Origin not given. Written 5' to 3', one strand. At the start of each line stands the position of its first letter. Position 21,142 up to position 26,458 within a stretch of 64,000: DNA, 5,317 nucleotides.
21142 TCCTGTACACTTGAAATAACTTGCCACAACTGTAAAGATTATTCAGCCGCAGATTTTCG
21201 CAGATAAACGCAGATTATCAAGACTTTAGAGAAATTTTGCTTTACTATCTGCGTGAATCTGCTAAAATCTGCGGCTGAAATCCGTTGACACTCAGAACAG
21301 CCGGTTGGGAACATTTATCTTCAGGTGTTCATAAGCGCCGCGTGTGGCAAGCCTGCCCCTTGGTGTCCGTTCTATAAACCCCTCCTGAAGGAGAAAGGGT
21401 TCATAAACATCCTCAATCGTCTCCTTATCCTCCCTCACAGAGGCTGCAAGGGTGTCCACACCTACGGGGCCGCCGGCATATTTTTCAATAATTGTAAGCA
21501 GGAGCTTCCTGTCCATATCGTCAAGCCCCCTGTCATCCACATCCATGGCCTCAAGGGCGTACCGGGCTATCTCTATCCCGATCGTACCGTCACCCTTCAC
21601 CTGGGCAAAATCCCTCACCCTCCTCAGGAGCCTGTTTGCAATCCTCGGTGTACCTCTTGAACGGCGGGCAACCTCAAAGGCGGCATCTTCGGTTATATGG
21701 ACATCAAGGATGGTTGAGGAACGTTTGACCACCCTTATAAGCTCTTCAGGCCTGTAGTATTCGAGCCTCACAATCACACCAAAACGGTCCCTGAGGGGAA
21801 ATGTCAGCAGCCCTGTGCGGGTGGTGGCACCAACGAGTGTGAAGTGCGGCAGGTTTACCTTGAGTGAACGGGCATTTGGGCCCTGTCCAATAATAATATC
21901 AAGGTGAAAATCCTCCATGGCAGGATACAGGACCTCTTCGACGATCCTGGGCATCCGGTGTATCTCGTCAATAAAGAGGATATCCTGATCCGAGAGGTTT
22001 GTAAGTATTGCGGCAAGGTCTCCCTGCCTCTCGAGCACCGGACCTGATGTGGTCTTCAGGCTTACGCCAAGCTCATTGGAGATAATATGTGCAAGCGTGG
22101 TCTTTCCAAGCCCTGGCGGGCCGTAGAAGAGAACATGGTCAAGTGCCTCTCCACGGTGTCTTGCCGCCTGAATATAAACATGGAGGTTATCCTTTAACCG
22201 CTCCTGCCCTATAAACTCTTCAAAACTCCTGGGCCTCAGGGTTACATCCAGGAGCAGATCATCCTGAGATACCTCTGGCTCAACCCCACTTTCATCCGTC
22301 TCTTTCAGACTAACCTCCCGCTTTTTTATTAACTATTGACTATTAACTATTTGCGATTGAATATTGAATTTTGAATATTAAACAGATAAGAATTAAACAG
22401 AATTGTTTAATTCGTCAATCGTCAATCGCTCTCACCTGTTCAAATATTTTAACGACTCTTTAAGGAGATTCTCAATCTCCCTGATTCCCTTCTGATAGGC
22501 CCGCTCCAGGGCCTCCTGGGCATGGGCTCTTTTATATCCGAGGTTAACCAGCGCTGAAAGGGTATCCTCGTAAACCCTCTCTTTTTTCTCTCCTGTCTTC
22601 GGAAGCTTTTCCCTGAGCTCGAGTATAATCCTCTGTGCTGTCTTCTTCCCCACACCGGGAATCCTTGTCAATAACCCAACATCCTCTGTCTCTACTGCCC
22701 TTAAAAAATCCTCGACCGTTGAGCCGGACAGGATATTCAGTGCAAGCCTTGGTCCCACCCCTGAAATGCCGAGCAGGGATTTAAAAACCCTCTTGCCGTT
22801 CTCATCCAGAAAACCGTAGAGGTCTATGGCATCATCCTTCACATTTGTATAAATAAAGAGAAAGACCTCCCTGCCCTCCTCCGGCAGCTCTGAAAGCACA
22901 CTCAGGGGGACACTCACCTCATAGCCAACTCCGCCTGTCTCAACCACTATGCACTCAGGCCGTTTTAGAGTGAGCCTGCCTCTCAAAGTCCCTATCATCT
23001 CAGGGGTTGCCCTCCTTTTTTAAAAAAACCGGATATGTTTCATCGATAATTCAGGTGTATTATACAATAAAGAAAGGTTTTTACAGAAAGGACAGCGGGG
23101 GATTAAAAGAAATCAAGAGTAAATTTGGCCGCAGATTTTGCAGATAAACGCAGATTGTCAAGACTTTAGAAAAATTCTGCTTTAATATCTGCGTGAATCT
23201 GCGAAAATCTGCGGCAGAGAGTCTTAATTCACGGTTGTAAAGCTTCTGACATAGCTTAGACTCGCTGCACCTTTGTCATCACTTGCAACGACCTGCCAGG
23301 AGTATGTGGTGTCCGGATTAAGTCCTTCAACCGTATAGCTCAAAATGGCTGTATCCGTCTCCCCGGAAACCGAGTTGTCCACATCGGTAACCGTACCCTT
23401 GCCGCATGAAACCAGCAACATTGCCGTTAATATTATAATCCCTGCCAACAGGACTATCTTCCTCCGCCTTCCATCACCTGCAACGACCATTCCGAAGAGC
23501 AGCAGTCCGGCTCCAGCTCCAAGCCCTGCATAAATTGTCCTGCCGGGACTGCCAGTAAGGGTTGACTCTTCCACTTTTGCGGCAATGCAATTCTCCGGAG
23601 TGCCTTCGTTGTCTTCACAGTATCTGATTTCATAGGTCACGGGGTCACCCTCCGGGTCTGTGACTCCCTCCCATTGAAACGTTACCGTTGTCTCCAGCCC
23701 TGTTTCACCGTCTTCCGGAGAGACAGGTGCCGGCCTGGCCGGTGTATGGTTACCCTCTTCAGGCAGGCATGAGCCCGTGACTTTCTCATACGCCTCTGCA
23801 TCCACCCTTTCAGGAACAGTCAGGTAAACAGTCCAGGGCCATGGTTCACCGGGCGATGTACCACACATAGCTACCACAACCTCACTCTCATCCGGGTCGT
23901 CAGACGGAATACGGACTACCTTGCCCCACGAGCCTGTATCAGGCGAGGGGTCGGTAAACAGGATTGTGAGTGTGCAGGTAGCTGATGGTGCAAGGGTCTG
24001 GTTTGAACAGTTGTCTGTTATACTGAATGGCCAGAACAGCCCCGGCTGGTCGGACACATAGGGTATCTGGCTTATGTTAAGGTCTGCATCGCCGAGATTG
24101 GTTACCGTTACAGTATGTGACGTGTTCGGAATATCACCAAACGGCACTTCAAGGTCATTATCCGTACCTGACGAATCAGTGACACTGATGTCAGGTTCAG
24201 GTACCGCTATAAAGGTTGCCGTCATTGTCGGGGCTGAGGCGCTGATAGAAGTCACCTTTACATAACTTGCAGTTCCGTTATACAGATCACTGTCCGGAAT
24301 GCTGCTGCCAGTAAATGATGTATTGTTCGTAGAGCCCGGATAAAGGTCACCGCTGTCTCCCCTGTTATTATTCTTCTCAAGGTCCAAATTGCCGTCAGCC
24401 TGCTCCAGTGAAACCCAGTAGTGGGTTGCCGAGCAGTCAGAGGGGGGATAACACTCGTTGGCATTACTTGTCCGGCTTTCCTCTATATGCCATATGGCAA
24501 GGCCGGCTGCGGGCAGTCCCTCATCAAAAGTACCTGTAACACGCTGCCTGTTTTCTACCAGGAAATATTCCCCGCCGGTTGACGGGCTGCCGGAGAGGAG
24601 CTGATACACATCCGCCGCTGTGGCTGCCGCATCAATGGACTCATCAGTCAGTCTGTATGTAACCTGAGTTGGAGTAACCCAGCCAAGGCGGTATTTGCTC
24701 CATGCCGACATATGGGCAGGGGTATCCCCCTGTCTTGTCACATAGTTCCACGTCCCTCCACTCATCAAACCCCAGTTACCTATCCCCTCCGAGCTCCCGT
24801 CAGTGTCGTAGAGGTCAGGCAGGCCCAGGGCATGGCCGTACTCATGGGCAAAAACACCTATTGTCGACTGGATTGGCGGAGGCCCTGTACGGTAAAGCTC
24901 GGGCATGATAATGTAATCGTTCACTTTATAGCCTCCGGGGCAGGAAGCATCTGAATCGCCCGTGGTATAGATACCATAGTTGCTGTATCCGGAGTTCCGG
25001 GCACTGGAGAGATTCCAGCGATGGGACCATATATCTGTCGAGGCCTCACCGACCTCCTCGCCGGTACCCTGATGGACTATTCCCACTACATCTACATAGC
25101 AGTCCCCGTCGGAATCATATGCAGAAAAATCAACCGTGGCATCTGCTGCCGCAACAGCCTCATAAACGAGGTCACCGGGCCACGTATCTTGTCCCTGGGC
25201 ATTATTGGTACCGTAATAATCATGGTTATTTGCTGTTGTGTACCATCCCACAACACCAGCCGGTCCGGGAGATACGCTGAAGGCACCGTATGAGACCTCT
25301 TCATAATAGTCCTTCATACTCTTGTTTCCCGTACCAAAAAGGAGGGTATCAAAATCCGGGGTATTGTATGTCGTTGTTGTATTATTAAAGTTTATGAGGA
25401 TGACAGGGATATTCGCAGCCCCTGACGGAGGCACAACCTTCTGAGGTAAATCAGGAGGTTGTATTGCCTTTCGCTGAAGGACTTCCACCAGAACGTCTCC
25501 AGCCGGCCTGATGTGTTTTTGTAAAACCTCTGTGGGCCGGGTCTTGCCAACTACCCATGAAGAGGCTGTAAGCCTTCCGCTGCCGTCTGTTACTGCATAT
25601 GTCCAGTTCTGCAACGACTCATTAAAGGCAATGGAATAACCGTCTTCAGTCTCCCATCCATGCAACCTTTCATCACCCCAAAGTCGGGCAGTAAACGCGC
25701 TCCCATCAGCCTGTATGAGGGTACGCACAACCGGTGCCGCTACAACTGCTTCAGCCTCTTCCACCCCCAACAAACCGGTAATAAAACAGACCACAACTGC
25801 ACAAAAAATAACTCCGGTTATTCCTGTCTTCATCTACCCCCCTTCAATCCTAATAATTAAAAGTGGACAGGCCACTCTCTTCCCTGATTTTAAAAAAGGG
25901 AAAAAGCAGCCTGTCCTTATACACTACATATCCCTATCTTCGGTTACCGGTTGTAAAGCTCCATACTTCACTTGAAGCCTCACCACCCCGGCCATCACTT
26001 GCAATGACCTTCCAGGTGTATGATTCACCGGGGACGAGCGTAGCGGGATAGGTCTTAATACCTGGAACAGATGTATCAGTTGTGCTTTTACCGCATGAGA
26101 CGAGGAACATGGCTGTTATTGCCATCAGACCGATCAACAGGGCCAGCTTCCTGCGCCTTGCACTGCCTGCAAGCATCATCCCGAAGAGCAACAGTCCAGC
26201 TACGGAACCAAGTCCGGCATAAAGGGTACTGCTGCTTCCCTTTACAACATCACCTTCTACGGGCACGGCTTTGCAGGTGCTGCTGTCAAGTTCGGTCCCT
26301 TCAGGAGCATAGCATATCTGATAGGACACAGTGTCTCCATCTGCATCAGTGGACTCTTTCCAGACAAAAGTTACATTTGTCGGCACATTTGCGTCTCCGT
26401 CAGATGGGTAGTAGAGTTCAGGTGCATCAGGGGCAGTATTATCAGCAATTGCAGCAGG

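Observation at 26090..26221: FN3-like domain apparently split by an inserted two-helix membrane hairpin with an internal lipobox (four copies)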

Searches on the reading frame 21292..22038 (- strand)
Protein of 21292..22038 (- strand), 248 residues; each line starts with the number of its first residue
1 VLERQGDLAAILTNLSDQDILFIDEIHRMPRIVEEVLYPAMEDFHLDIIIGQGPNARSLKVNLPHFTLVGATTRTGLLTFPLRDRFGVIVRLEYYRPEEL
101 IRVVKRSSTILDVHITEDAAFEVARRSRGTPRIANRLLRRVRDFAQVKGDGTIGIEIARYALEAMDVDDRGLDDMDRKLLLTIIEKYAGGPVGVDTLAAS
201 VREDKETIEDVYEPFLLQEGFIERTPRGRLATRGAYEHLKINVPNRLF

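Call 13: search_protein_families(library=ncbifam, proteins=[window:21292-22038:-], max_evalue=0.001)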
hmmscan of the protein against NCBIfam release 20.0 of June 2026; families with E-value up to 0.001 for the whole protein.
window:21292-22038:- (248 aa): 2 families
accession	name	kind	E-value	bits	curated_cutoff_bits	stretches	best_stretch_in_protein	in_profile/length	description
NF000868.0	PRK00080.1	equivalog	5.4e-119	396.9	282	1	1-242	86-327/330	Holliday junction branch migration DNA helicase RuvB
TIGR00635.1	ruvB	equivalog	1.9e-110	368.7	299.05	1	1-240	65-304/305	Holliday junction branch migration DNA helicase RuvB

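Call 14: search_protein_families(library=pfam, proteins=[window:21292-22038:-], max_evalue=0.001)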
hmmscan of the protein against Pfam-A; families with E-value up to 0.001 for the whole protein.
window:21292-22038:- (248 aa): 4 families
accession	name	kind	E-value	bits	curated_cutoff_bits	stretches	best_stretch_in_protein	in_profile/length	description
PF05496.18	RuvB_N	-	3.1e-43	147.7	27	1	2-92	69-159/159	Holliday junction DNA helicase RuvB P-loop domain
PF17864.7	AAA_lid_4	-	5.8e-32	109.7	27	1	95-168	1-74/74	RuvB AAA lid domain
PF05491.19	RuvB_C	-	3.2e-27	94.7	24.7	1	170-240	2-72/72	RuvB C-terminal winged helix domain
PF00004.35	AAA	-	2.4e-07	31.7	21.2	1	3-93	41-130/131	ATPase family associated with various cellular activities (AAA)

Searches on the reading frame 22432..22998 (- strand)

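Call 13: search_protein_families(library=ncbifam, proteins=[window:22432-22998:-], max_evalue=0.001)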
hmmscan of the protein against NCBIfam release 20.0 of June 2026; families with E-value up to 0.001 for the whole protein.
window:22432-22998:- (188 aa): 2 families
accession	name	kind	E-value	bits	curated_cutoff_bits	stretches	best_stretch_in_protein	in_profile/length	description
TIGR00084.2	ruvA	equivalog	6e-60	202.3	85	1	1-184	1-202/202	Holliday junction branch migration protein RuvA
NF011194.0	PRK14600.1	equivalog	1.3e-28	100.1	180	1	1-186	1-186/188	Holliday junction branch migration protein RuvA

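Call 14: search_protein_families(library=pfam, proteins=[window:22432-22998:-], max_evalue=0.001)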
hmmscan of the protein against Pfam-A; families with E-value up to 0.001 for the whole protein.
window:22432-22998:- (188 aa): 9 families
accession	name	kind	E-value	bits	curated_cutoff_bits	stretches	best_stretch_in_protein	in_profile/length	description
PF14520.12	HHH_5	-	1.5e-21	77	27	1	72-130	1-57/57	Helix-hairpin-helix domain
PF01330.27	RuvA_N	-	7e-21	74.5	23.6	1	1-62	1-61/61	RuvA N terminal domain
PF07499.19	RuvA_C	-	1.4e-11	45.2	24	1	142-186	2-46/47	RuvA, C-terminal domain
PF00633.29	HHH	-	3.6e-06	27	24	0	110-125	13-28/30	Helix-hairpin-helix motif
PF21176.3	RecR_HhH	-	3.8e-06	27.1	27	1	110-128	8-26/45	RecR, helix-hairpin-helix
PF10391.15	DNA_pol_lambd_f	-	5.4e-05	23.4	29.8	0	109-123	2-16/51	Fingers domain of DNA polymerase lambda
PF00627.37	UBA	-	0.00029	21.1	22.4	1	143-169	2-28/37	UBA/TS-N domain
PF14716.13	HHH_8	-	0.0007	20.4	30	0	108-125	48-65/73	Helix-hairpin-helix domain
PF12836.13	HHH_3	-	0.00075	20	27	0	107-130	13-35/65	Helix-hairpin-helix motif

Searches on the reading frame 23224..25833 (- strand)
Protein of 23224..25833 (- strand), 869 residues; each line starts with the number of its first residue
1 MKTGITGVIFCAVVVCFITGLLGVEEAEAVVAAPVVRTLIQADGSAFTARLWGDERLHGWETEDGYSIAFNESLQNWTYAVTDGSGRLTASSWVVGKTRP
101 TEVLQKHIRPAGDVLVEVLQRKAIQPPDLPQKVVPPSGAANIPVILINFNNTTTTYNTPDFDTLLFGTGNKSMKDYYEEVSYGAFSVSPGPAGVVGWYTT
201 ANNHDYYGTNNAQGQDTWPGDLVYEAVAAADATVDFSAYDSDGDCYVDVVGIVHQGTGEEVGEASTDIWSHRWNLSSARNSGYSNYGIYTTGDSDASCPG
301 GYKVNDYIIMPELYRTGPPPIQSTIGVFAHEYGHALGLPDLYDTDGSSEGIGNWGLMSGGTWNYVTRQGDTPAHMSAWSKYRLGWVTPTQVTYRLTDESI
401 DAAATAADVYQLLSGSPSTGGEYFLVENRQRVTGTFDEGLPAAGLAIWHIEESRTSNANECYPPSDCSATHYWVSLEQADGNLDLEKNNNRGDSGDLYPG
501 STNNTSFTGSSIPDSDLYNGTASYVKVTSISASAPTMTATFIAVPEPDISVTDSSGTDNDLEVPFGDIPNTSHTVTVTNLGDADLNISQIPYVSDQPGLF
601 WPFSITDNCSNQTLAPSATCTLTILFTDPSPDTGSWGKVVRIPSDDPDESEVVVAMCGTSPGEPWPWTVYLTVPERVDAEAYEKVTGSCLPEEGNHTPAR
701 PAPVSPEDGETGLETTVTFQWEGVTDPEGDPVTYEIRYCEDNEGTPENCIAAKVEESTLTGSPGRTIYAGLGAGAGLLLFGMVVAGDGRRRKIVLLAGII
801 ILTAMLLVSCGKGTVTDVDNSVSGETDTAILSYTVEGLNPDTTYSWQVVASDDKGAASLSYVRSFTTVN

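Call 4: search_protein_families(library=ncbifam, proteins=[window:23224-25833:-], max_evalue=1)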
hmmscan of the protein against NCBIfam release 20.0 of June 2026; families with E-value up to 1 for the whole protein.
window:23224-25833:- (869 aa): 6 families
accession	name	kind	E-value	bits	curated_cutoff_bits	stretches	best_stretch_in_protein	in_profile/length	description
TIGR03296.1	M6dom_TIGR03296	domain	1.2e-63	215.7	110.8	1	144-449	1-286/286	M6 family metalloprotease domain-containing protein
NF052323.1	T9SSA_dep_M6i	equivalog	6.5e-20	70.7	600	1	326-431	254-356/1043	T9SS-dependent M6-like inactivated metalloprotease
NF012200.0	choice_anch_D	domain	1.3e-06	28.9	45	1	545-647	13-106/108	choice-of-anchor D domain-containing protein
NF058595.1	invert_tail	domain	3.1e-06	27.5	37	1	760-834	19-92/113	lipo-invert putative C-terminal anchoring domain-containing protein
NF033207.2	midcut_by_XrtH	subfamily_domain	0.00014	22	45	1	533-623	84-173/175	midcut-by-XrtH protein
NF033628.1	snapalysin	exception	0.011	15.5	300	1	325-360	149-177/207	snapalysin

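Call 5: search_protein_families(library=pfam, proteins=[window:23224-25833:-], max_evalue=1)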
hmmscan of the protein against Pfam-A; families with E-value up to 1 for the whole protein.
window:23224-25833:- (869 aa): 8 families
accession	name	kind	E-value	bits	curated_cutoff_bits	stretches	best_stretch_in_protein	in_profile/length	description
PF05547.17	Peptidase_M6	-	8.7e-30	104.4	22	1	164-384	61-290/294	Immune inhibitor A peptidase M6, catalytic domain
PF00041.27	fn3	-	1.2e-07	32.3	25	2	817-860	38-78/84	Fibronectin type III domain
PF16656.11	Pur_ac_phosph_N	-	0.00013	22.9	30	1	823-867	55-93/93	Purple acid Phosphatase, N-terminal domain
PF22544.2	HYDIN_VesB_CFA65-like_Ig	-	0.0002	22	25.5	1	565-646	12-88/100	HYDIN/CFA65/VesB-like, Ig-like domain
PF25788.1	Ig_Rha78A_N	-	0.02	15.6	27.4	1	821-867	53-101/105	Rha78A-like, N-terminal immunoglobulin domain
PF13688.12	Reprolysin_5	-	0.054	14.2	27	1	278-339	103-156/196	Metallo-peptidase family M12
PF10462.15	Peptidase_M66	-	0.094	12.1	20.6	1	324-364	192-234/306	Peptidase M66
PF12044.14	Metallopep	-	0.29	10.1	27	1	322-339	312-329/427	Putative peptidase family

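Call 22: list_cluster_members(proteins=[window:23224-25833:-, window:25934-28711:-, window:28988-31774:-, window:32270-35041:-, window:36168-37874:+, P0001])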
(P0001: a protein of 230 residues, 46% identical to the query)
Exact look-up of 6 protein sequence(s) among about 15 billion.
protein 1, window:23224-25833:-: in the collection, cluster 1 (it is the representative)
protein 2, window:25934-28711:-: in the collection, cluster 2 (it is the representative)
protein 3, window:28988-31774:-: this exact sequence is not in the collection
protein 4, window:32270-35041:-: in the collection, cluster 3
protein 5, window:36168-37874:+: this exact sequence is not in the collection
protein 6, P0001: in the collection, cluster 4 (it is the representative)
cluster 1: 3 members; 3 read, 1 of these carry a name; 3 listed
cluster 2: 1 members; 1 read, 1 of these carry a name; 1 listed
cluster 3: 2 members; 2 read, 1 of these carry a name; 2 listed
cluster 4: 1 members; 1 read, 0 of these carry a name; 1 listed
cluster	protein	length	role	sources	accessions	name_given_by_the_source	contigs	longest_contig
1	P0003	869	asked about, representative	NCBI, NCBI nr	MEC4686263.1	MAG: M6 family metalloprotease domain-containing protein [Nitrospirota bacterium] | M6 family metalloprotease domain-containing protein [Nitrospirota bacterium]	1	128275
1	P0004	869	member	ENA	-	-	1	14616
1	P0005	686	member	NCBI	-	-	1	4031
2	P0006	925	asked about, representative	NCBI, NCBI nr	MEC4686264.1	MAG: choice-of-anchor D domain-containing protein [Nitrospirota bacterium] | choice-of-anchor D domain-containing protein [Nitrospirota bacterium]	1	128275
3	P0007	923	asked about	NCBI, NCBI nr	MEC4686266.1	MAG: choice-of-anchor D domain-containing protein [Nitrospirota bacterium] | choice-of-anchor D domain-containing protein [Nitrospirota bacterium]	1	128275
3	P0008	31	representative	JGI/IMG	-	-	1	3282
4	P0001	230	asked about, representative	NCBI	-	-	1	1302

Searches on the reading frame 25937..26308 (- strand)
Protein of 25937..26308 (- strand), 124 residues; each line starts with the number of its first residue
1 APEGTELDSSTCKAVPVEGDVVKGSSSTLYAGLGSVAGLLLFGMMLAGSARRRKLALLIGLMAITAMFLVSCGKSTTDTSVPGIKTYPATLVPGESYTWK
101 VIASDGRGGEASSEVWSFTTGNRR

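Call 43: find_homologous_proteins(query=A5, max_evalue=0.001)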
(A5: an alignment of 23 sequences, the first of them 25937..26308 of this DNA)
Query A5 (23 sequences) (124 aa, profile of the alignment): 163 proteins with E <= 0.001 among 4553 candidates; the best 120 are listed.
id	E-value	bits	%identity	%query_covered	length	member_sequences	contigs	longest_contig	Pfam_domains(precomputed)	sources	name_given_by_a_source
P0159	6.8e-40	153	43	77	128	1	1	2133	PF16656.12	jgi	-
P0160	7.4e-33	131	42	70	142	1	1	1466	-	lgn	-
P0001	1.5e-32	130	81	98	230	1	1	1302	-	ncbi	-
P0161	6.2e-30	121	40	77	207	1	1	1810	-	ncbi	-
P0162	1.0e-29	121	36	80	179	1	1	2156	-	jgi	jgi:hypothetical protein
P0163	1.8e-28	117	43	77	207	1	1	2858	-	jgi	jgi:hypothetical protein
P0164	3.4e-28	116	40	85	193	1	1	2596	PF00041.28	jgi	-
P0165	2.3e-26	110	42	74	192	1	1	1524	PF16656.12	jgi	-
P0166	1.4e-25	107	38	76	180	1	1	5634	-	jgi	jgi:hypothetical protein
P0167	1.7e-24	104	32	61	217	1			PF00041.28,PF16656.12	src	-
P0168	6.3e-24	102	40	75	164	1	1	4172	PF00041.28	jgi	jgi:hypothetical protein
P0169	7.8e-23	98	42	77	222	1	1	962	-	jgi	jgi:hypothetical protein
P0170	1.7e-21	94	35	68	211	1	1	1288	-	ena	-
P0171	2.3e-21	94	67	22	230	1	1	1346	PF05593.20,PF16656.12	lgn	-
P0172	6.0e-21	92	52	27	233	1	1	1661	PF13205.13,PF25788.3,PF16656.12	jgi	-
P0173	8.4e-21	92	40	81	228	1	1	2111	PF00041.28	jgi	jgi:hypothetical protein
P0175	2.3e-20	90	38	56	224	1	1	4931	PF05593.20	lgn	-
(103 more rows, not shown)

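Call 45: search_protein_families(library=ncbifam, proteins=[P0159, P0160, P0162, P0164, P0165, P0166, P0167, P0169, P0173, P0175], max_evalue=0.01)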
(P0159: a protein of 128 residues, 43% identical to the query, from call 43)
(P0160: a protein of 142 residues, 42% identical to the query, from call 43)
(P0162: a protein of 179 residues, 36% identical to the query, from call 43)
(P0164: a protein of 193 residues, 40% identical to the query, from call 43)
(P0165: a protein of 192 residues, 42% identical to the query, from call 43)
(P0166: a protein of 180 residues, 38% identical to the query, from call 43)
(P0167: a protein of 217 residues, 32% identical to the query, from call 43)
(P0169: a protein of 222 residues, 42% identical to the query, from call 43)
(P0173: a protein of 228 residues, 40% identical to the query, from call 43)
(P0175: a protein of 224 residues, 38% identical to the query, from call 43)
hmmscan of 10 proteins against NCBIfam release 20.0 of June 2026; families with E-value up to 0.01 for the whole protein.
P0159 (128 aa): 2 families
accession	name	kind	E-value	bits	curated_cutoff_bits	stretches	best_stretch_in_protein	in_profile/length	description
NF058595.1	invert_tail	domain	1.9e-08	34.6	37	1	31-87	25-86/113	lipo-invert putative C-terminal anchoring domain-containing protein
NF033865.1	fusolisin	equivalog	1.5e-06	26.6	999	1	63-90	10-36/1006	fusolisin family autotransporter serine protease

P0160 (142 aa): 1 family
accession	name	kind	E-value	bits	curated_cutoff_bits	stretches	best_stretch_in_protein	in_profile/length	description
NF058595.1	invert_tail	domain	4.3e-06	27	37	1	42-98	27-82/113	lipo-invert putative C-terminal anchoring domain-containing protein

P0162 (179 aa): 2 families
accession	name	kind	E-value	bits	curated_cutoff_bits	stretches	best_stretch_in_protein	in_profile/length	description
NF058595.1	invert_tail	domain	7.2e-07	29.5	37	1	82-135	26-81/113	lipo-invert putative C-terminal anchoring domain-containing protein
NF033865.1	fusolisin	equivalog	0.005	15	999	1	115-136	12-33/1006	fusolisin family autotransporter serine protease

P0164 (193 aa): 1 family
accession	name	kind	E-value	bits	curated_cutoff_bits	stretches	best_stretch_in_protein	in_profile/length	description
NF058595.1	invert_tail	domain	2.5e-08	34.2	37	1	92-155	21-89/113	lipo-invert putative C-terminal anchoring domain-containing protein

P0165 (192 aa): 1 family
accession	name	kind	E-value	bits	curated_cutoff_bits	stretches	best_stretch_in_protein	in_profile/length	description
NF058595.1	invert_tail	domain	1.5e-05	25.3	37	1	82-164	18-100/113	lipo-invert putative C-terminal anchoring domain-containing protein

P0166 (180 aa): 1 family
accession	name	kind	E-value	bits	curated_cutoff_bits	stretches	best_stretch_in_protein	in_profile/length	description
NF058595.1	invert_tail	domain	2.4e-06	27.8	37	1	75-140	18-89/113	lipo-invert putative C-terminal anchoring domain-containing protein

P0167 (217 aa): 1 family
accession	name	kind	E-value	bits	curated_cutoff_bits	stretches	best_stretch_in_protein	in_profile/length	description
NF058595.1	invert_tail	domain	4.1e-07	30.3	37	1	106-194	17-105/113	lipo-invert putative C-terminal anchoring domain-containing protein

P0169 (222 aa): 1 family
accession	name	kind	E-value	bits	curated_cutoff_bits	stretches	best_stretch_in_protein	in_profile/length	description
NF058595.1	invert_tail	domain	0.00015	22.1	37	1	139-195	29-87/113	lipo-invert putative C-terminal anchoring domain-containing protein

P0173 (228 aa): 2 families
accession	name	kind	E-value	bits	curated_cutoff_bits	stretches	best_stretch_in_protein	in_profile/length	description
NF058595.1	invert_tail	domain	8.5e-05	22.9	37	1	138-222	25-107/113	lipo-invert putative C-terminal anchoring domain-containing protein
NF041611.1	exoglucan_CbhB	equivalog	0.0032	15.6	1950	1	78-222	705-784/997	exoglucanase CbhB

P0175 (224 aa): 1 family
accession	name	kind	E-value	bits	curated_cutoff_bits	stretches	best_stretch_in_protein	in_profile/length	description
TIGR01643.1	YD_repeat_2x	repeat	1.8e-06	28.2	15.8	1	28-60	1-33/42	YD repeat-containing protein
